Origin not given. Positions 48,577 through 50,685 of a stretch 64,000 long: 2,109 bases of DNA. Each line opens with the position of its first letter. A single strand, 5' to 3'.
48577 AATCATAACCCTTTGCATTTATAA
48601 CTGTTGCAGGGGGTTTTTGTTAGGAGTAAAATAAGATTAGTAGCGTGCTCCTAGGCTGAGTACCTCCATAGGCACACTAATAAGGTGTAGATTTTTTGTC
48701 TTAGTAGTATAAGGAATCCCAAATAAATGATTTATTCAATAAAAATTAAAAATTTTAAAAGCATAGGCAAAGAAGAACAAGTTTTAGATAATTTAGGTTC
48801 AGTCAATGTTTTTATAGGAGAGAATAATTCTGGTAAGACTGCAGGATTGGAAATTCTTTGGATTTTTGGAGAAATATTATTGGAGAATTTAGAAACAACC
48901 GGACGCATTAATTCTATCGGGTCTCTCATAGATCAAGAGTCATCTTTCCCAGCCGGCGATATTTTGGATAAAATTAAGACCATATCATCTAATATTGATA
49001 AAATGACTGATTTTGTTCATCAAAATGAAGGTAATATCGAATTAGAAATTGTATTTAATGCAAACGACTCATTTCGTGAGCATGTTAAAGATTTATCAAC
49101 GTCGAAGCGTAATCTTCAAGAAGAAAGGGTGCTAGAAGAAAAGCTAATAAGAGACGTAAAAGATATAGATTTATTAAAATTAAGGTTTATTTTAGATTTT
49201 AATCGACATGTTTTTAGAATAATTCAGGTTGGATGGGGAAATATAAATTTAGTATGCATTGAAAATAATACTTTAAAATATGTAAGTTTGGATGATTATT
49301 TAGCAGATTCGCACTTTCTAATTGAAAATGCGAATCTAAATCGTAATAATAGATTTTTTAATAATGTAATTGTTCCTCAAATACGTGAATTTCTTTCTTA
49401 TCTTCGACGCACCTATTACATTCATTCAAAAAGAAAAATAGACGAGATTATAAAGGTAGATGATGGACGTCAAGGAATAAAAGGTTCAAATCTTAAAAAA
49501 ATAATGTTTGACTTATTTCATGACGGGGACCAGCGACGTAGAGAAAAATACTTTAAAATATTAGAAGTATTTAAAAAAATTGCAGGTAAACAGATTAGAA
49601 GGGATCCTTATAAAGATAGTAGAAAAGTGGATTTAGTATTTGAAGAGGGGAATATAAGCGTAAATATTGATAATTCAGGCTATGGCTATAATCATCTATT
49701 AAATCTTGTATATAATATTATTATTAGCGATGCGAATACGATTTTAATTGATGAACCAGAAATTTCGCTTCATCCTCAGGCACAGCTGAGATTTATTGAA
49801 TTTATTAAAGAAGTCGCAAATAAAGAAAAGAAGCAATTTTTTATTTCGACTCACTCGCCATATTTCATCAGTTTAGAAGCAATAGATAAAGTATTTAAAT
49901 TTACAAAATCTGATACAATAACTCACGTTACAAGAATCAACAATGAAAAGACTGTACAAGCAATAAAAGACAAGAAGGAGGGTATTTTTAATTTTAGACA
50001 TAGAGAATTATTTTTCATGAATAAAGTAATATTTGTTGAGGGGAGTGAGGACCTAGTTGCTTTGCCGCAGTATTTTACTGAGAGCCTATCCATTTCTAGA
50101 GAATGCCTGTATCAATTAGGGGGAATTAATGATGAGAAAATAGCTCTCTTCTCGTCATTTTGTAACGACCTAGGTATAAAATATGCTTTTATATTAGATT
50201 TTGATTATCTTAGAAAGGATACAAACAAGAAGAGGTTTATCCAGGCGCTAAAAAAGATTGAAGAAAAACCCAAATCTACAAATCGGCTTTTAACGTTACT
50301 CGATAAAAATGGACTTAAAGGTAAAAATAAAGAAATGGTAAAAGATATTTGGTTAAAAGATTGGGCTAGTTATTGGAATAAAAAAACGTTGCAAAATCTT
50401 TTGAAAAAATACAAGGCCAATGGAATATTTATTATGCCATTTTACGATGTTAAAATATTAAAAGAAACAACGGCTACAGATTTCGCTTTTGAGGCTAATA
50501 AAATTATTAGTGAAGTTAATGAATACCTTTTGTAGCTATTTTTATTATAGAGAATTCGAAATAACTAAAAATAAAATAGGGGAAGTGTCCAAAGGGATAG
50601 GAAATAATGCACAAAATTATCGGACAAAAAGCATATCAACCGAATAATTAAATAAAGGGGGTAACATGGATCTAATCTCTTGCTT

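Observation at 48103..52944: AT-rich nuclease cassette: OLD-family ATPase-TOPRIM + DUF262/ParB-like + HEPN-like protein (with a GIY-YIG neighbour), a candidate unclassified defense system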

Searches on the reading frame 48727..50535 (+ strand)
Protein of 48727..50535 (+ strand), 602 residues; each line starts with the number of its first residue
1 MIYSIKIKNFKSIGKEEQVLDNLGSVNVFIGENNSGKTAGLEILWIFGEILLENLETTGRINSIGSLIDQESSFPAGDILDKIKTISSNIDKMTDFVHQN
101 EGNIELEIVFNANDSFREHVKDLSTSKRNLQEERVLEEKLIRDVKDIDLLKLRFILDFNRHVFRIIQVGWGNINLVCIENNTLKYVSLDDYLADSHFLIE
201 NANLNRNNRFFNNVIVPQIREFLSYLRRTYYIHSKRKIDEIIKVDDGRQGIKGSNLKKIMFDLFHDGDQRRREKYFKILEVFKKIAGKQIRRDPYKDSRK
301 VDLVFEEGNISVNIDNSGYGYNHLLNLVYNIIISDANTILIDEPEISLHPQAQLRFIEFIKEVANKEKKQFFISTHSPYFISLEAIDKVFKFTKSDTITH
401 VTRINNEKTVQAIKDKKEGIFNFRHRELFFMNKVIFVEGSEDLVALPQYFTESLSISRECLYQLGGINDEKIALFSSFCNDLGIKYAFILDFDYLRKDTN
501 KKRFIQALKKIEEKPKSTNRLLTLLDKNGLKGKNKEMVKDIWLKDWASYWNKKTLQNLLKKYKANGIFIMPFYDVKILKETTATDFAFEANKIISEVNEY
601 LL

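Call 3: search_protein_families(library=pfam, proteins=[window:48727-50535:+], max_evalue=1)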
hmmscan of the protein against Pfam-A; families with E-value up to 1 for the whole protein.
window:48727-50535:+ (602 aa): 5 families
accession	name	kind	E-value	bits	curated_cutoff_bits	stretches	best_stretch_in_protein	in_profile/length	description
PF13175.12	AAA_15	-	3.2e-27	96.6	32.1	1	1-381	1-374/374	AAA ATPase domain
PF13304.12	AAA_21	-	2.7e-16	60.9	27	1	26-382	1-304/304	AAA domain, putative AbiEii toxin, Type IV TA system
PF02463.25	SMC_N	-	2.1e-08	34.3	40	1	2-70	2-67/220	RecF/RecN/SMC N terminal domain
PF20469.4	OLD-like_TOPRIM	-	3.2e-07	31.2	23.2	1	429-493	1-67/67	Overcoming lysogenization defect protein-like, TOPRIM domain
PF12205.13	GIT1_C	-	0.036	14.8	25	1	63-134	14-75/110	G protein-coupled receptor kinase-interacting protein 1 C term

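Call 4: search_protein_families(library=padloc, proteins=[window:48727-50535:+], max_evalue=1)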
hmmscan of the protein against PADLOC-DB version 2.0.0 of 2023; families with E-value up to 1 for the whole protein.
window:48727-50535:+ (602 aa): 115 families (the best 25 are shown)
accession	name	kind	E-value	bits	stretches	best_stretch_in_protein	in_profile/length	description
PDLC02979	AriA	-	2.1e-31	108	1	1-381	1-373/373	-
PDLC02358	Old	-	3.8e-31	106.5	2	337-570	286-531/578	Old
PDLC02915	ATPase-Toprim_I-B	-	1.8e-24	84.5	2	336-554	256-440/623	-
PDLC00090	GajA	-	9.2e-24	82.1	2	338-571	321-547/659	AAA ATPase domain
PDLC00065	GajA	-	1.6e-23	81.4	1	2-539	3-543/670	AAA ATPase domain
PDLC00096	GajA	-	3.1e-23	80.4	2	309-448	256-403/630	AAA ATPase domain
PDLC00071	GajA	-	1.5e-22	78.2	2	311-507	243-450/588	AAA ATPase domain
PDLC00091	GajA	-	2.8e-22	77.3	2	337-448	298-408/627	AAA ATPase domain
PDLC00067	GajA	-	3.1e-22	76.8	2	339-529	308-497/604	AAA ATPase domain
PDLC00093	GajA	-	1.7e-21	74.6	2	338-520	384-580/736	AAA ATPase domain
PDLC00070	GajA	-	1.1e-20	71.9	2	336-564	291-519/596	AAA ATPase domain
PDLC00064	GajA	-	1.5e-20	71.6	1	291-547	78-348/464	AAA ATPase domain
PDLC03878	NsnB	-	2.1e-20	71.8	1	1-422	1-325/345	-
PDLC02335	AbiLi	-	3e-19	67.2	1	1-404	49-262/326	AbiLi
PDLC00063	GajA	-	8.8e-18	62.2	2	337-504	346-536/679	AAA ATPase domain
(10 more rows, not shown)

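Call 5: search_protein_families(library=ncbifam, proteins=[window:48727-50535:+], max_evalue=1)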
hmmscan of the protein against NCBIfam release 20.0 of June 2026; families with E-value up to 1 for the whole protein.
window:48727-50535:+ (602 aa): 15 families
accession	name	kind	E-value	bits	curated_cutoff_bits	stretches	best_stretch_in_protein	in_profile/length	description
NF038234.1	retron_eff_Eco8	equivalog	6.2e-14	51.5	250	2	337-444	274-389/679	retron Eco8 family effector endonuclease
NF047739.1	antiphage_MADS3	equivalog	2.8e-12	46.5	420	2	335-396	336-394/427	methylation-associated defense system AAA family ATPase MAD3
TIGR00611.2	recf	equivalog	0.0014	17.9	172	1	3-47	2-44/339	DNA replication/repair protein RecF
TIGR04521.1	ECF_ATPase_2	equivalog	0.0026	16.9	330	1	331-399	158-225/279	energy-coupling factor transporter ATPase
TIGR03608.1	L_ocin_972_ABC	subfamily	0.0043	16.5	254.85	1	330-381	147-197/206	putative bacteriocin export ABC transporter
TIGR02315.1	ABC_phnC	equivalog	0.015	14.8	266.1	1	332-377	160-205/243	phosphonate ABC transporter ATP-binding protein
NF040873.1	AztA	equivalog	0.025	14.1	220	1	327-377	129-178/191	zinc ABC transporter ATP-binding protein AztA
TIGR01186.1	proV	subfamily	0.025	13.7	326.6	1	299-357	10-68/363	betaine/proline/choline family ABC transporter ATP-binding protein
TIGR02211.1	LolD_lipo_ex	equivalog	0.027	14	307.75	1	332-391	156-213/221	lipoprotein-releasing ABC transporter ATP-binding protein LolD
TIGR03522.1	GldA_ABC_ATP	equivalog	0.031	13.7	402.6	1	316-378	133-192/301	gliding motility-associated ABC transporter ATP-binding subunit GldA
NF008144.0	PRK10895.1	equivalog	0.058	12.9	381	1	300-351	21-72/241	LPS export ABC transporter ATP-binding protein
NF008442.0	PRK11288.1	equivalog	0.097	10.9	689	1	331-428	157-256/504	L-arabinose ABC transporter ATP-binding protein AraG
NF010159.0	PRK13638.1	equivalog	0.1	11.9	489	1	332-400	151-217/271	energy-coupling factor ABC transporter ATP-binding protein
TIGR01166.1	cbiO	subfamily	0.12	11.8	211.8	0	331-376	141-185/190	cobalt ABC transporter, ATP-binding protein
NF008428.0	PRK11264.1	equivalog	0.21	10.8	406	0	336-381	163-207/250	L-cystine ABC transporter ATP-binding protein TcyN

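Call 11: find_homologous_proteins(query=window:48727-50535:+)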
Query window:48727-50535:+ (602 aa): 441 proteins with E <= 0.001 among 8000 candidates; the best 120 are listed.
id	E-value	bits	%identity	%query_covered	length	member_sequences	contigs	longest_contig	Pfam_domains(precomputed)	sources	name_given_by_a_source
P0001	0.0e+0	1324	100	100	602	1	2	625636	PF20469.5,PF13175.13,PF02463.26,PF13304.13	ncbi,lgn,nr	ncbi:MAG: AAA family ATPase [Candidatus Omnitrophica bacterium]|nr:AAA family ATPase [Candidatus Omn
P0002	0.0e+0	1199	89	100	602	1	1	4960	PF20469.5,PF13175.13,PF02463.26,PF13304.13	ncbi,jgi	jgi:predicted ATP-dependent endonuclease of OLD family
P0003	4.1e-170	585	49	97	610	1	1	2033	PF20469.5,PF13175.13,PF02463.26,PF13304.13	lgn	-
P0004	2.3e-153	530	46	99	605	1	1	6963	PF20469.5,PF13175.13,PF02463.26,PF13304.13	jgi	jgi:predicted ATP-dependent endonuclease of OLD family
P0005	1.7e-143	498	44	100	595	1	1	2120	PF20469.5,PF13175.13,PF02463.26,PF13304.13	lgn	-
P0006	8.5e-105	370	39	97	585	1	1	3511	PF13175.13,PF02463.26,PF13304.13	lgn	-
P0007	2.4e-95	339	36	96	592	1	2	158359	PF13175.13,PF13476.13,PF02463.26,PF13304.13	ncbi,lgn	-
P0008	1.8e-90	322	36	96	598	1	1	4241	PF13175.13,PF02463.26,PF13304.13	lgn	-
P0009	4.4e-80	288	40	74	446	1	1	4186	PF11398.15,PF13175.13,PF02463.26,PF13304.13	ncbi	ncbi:MAG: AAA family ATPase, partial [Planctomycetota bacterium]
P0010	4.8e-26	110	35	40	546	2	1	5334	PF20469.5,PF13175.13,PF02463.26,PF13304.13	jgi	-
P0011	3.6e-24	104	39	26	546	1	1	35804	PF11398.15,PF13175.13,PF13476.13,PF02463.26,PF13304.13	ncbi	-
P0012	3.5e-23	100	33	33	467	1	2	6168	PF20469.5,PF13175.13,PF02463.26,PF13304.13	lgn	-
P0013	1.0e-20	92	33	34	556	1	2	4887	PF20469.5,PF11398.15,PF13175.13,PF13476.13,PF02463.26,PF13304.13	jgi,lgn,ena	-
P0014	1.8e-20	91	37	27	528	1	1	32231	PF20469.5,PF13175.13,PF02463.26,PF13304.13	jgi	-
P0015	3.2e-20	91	38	28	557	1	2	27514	PF13175.13,PF13476.13,PF13304.13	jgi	jgi:predicted ATP-dependent endonuclease of OLD family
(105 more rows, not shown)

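Call 13: find_encoding_contigs(protein=P0002, flank=10000, max_places=3)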
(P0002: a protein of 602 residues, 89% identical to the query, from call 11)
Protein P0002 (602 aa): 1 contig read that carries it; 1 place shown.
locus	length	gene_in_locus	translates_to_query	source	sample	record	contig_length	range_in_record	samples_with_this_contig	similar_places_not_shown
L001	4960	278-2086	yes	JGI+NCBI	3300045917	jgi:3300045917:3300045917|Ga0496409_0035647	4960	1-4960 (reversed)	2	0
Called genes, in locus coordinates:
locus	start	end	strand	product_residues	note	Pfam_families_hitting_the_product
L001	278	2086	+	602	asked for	PF02463:SMC_N (weak), PF13175:AAA_15, PF13304:AAA_21, PF20469:OLD-like_TOPRIM (weak)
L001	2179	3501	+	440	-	PF14082:SduA_C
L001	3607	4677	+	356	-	PF03235:GmrSD_N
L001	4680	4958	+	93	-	?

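Call 14: find_encoding_contigs(protein=P0004, flank=10000, max_places=3)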
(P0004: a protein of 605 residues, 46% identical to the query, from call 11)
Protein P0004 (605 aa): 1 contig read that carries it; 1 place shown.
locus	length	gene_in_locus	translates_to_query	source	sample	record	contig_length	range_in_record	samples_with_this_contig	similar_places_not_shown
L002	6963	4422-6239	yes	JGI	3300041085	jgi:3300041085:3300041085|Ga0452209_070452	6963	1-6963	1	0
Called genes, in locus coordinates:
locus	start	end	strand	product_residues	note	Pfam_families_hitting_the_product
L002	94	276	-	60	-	-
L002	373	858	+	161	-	-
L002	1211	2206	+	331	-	PF14559:TPR_19 (weak)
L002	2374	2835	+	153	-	PF04343:DUF488, PF22751:DUF488-N3a (weak)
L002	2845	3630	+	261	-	-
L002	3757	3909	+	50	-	-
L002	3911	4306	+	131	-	-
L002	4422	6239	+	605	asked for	PF02463:SMC_N (weak), PF13175:AAA_15, PF13304:AAA_21, PF20469:OLD-like_TOPRIM (faint)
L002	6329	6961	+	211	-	?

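Call 15: find_encoding_contigs(protein=P0007, flank=10000, max_places=3)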
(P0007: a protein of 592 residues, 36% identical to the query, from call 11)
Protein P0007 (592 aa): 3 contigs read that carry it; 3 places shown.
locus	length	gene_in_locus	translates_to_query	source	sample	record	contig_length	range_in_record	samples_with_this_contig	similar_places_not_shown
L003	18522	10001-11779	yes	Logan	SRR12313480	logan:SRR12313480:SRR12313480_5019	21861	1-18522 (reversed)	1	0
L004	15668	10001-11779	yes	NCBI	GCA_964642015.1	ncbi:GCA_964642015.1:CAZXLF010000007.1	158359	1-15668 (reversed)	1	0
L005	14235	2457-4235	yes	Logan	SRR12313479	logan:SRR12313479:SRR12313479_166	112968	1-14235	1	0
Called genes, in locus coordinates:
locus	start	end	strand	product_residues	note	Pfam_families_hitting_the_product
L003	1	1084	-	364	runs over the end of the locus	PF13506:Glyco_transf_21, PF13641:Glyco_tranf_2_3, PF00535:Glycos_transf_2, PF10111:Glyco_tranf_2_2, PF13632:Glyco_trans_2_3 (weak)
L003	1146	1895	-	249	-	PF00106:adh_short, PF08659:KR, PF23441:SDR (faint), PF13561:adh_short_C2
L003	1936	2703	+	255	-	PF00132:Hexapep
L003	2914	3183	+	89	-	PF07977:FabA (weak), PF22818:ApeI-like (weak)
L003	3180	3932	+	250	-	PF00106:adh_short, PF01370:Epimerase (weak), PF08659:KR, PF13561:adh_short_C2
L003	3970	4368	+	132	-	PF00550:PP-binding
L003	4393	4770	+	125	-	PF01648:ACPS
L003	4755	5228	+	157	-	PF07977:FabA, PF22818:ApeI-like (weak)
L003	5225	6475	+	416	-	PF00109:ketoacyl-synt, PF02801:Ketoacyl-synt_C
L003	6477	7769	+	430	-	PF00109:ketoacyl-synt, PF02801:Ketoacyl-synt_C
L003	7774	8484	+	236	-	PF00702:Hydrolase (weak), PF06888:Put_Phosphatase, PF12710:HAD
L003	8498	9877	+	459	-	PF00202:Aminotran_3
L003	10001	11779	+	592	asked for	PF02463:SMC_N, PF13175:AAA_15, PF13476:AAA_23, PF13304:AAA_21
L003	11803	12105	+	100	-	-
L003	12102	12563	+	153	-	PF00903:Glyoxalase, PF18029:Glyoxalase_6 (weak), PF22677:Ble-like_N (weak)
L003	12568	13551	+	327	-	PF25174:Beta-prop_THOC3, PF02239:Cytochrom_D1 (faint), PF12894:ANAPC4_WD40 (faint), PF23414:Beta-prop_EML_2 (faint)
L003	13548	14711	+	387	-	PF02417:Chromate_transp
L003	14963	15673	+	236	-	PF13489:Methyltransf_23, PF13649:Methyltransf_25 (weak), PF13847:Methyltransf_31 (weak), PF08241:Methyltransf_11, PF08242:Methyltransf_12 (weak)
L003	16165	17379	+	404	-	PF00501:AMP-binding, PF14535:AMP-binding_C_2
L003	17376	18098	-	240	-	PF00483:NTP_transferase (weak), PF12804:NTP_transf_3, PF20202:DUF6564 (weak)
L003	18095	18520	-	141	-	?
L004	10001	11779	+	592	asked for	PF02463:SMC_N, PF13175:AAA_15, PF13476:AAA_23, PF13304:AAA_21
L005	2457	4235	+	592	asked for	PF02463:SMC_N, PF13175:AAA_15, PF13476:AAA_23, PF13304:AAA_21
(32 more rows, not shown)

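Call 16: search_protein_families(library=padloc, proteins=[L001:2179-3501:+, L001:3607-4677:+, L001:4680-4958:+, L002:6329-6961:+, L002:3911-4306:+, L002:2845-3630:+, L003:11803-12105:+], max_evalue=0.01)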
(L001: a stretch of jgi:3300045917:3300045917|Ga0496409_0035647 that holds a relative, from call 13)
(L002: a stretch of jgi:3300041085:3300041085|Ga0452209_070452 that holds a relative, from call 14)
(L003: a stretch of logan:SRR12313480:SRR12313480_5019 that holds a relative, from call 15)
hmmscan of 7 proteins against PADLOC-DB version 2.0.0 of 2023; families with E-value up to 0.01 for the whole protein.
L001:2179-3501:+ (440 aa): 16 families
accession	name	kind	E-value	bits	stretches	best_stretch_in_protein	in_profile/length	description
PDLC00384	SduA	-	8e-82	273.5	1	64-432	95-467/476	DUF4263 domain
PDLC00399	SduA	-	3.6e-62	208.9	1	234-426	182-373/375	DUF4263 domain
PDLC00380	SduA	-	1.1e-54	183.8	1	81-428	121-472/480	DUF4263 domain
PDLC00400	SduA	-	2.3e-49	166.5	1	227-425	99-297/308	DUF4263 domain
PDLC00393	SduA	-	2.3e-43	147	1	241-425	268-452/455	DUF4263 domain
PDLC00406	SduA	-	1.2e-38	132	1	251-424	149-325/326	DUF4263 domain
PDLC00394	SduA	-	6e-37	125.6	1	238-421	171-383/392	DUF4263 domain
PDLC00391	SduA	-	1.2e-32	111.5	1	197-421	153-399/402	DUF4263 domain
PDLC00392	SduA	-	4.7e-32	109.6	1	195-421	148-389/396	DUF4263 domain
PDLC00381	SduA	-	5.4e-29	99.5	1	238-418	156-337/342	DUF4263 domain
PDLC00382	SduA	-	4.1e-24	83.6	1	240-422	129-321/336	DUF4263 domain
PDLC00388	SduA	-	9e-15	52.7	1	149-427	120-399/402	DUF4263 domain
PDLC00385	SduA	-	1.1e-13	49.3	1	217-422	118-315/319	DUF4263 domain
PDLC00402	SduA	-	5.8e-12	43.3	1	234-435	156-345/354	DUF4263 domain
PDLC00378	SduA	-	6.8e-07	27.1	1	235-419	4-192/287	DUF4263 domain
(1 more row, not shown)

L001:3607-4677:+ (356 aa): 16 families
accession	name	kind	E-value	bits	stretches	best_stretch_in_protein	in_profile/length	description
PDLC03877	NsnA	-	3.4e-68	228.7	1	27-354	43-381/385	-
PDLC04027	PD-T4-2_A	-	2.7e-61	205.6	1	50-353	54-362/363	-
PDLC04154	HEC-06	-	5.1e-07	26.7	1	50-112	25-93/569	-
PDLC04157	HEC-06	-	5.1e-07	26.7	1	40-109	14-90/558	-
PDLC04151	HEC-05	-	9.6e-07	25.9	1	27-80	18-71/600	-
PDLC04155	HEC-06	-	1.3e-06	25.2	1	42-107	14-86/562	-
PDLC02792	SspE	-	7.5e-06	22.6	0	86-142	85-141/771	SspE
PDLC04156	HEC-06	-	1.2e-05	22.1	1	48-103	20-83/562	-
PDLC02687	Orf5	-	2.3e-05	21.3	0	52-107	21-82/543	Orf5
PDLC04150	HEC-05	-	5.7e-05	20.2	1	40-91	13-64/583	-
PDLC03418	REase_II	-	7.2e-05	20.1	1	50-192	34-162/372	Type II restriction enzyme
PDLC02695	Orf5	-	0.00014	18.4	0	86-121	73-107/601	Orf5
PDLC02693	Orf5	-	0.0011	16.1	0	85-108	57-80/543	Orf5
PDLC02786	SspE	-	0.0018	14.7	0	85-165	79-158/766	SspE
PDLC02700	Orf5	-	0.0024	14.6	0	50-105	13-77/555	Orf5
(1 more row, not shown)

L001:4680-4958:+ (93 aa): 1 family
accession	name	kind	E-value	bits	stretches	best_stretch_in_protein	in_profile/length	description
PDLC02688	Orf5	-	0.0026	14.5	1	4-79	393-464/554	Orf5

L002:6329-6961:+ (211 aa): 23 families
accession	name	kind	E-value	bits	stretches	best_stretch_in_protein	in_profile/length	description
PDLC02585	DrmC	-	8.7e-14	49.7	1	58-199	110-241/253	DrmC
PDLC02614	DrmC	-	4.3e-13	47.3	1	58-200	26-148/153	DrmC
PDLC02606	DrmC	-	1.3e-11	42.6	1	52-197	33-168/182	DrmC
PDLC02607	DrmC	-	2.3e-11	41.5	1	86-202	135-253/265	DrmC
PDLC02595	DrmC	-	1.9e-10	38.9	1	55-181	114-238/269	DrmC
PDLC03924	MkoC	-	2.5e-10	37.1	1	58-179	997-1106/1136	-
PDLC02591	DrmC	-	2.7e-10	37.9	1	56-202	115-250/260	DrmC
PDLC02588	DrmC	-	1e-09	36.4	1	88-202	131-243/256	DrmC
PDLC02589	DrmC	-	1.1e-09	35.9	1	51-197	108-248/264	DrmC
PDLC02587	DrmC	-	5.2e-09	33.5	1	58-202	105-255/267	DrmC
PDLC02605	DrmC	-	2.1e-08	32.1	1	58-200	120-257/270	DrmC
PDLC03922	MkoB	-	4.4e-08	30.9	1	56-202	314-445/610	-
PDLC02612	DrmC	-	4.9e-08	30.8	1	85-201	116-223/235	DrmC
PDLC02597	DrmC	-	2.2e-06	25.7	1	63-195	106-228/242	DrmC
PDLC02609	DrmC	-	2.1e-05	22.6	1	58-202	101-232/241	DrmC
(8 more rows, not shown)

L002:3911-4306:+ (131 aa): 0 families

L002:2845-3630:+ (261 aa): 3 families
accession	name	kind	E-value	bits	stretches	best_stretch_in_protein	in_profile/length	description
PDLC04508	PDC-M19B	-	1.4e-67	226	1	5-258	3-264/269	-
PDLC04507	PDC-M19B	-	7e-38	128.5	1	1-258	1-243/252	-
PDLC04506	PDC-M19B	-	9.7e-34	114.9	1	6-200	10-236/236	-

L003:11803-12105:+ (100 aa): 0 families

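Call 21: find_encoding_contigs(protein=P0008, flank=10000, max_places=2)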
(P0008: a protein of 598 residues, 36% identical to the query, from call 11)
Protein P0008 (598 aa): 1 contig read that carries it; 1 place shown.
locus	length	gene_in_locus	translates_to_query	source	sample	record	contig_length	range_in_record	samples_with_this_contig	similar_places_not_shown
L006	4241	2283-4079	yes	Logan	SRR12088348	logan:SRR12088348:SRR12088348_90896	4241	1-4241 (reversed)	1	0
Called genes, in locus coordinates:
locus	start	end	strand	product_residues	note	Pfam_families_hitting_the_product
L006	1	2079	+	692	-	?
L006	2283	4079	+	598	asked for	PF02463:SMC_N (weak), PF13175:AAA_15, PF13304:AAA_21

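Call 22: find_encoding_contigs(protein=P0006, flank=10000, max_places=2)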
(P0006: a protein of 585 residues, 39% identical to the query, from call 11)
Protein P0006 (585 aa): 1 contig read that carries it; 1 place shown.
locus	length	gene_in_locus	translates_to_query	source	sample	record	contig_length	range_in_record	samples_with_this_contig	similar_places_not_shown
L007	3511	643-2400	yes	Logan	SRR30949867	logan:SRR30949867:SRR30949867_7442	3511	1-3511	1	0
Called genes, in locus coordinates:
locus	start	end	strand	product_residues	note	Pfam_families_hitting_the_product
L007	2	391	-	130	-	?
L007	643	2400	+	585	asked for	PF02463:SMC_N, PF13175:AAA_15, PF13304:AAA_21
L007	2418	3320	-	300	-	PF02899:Phage_int_SAM_1 (weak), PF00589:Phage_integrase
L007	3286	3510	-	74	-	?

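Call 56: search_solved_structures(query=window:48727-50535:+, max_evalue=0.01)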
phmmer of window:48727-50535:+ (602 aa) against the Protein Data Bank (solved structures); distinct sequences matched with E-value up to 0.01: 1.
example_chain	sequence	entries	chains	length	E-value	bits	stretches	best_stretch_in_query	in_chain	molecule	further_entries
6p74_A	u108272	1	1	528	1.8e-15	59.9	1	299-500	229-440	Putative ATP-dependent endonuclease of the OLD family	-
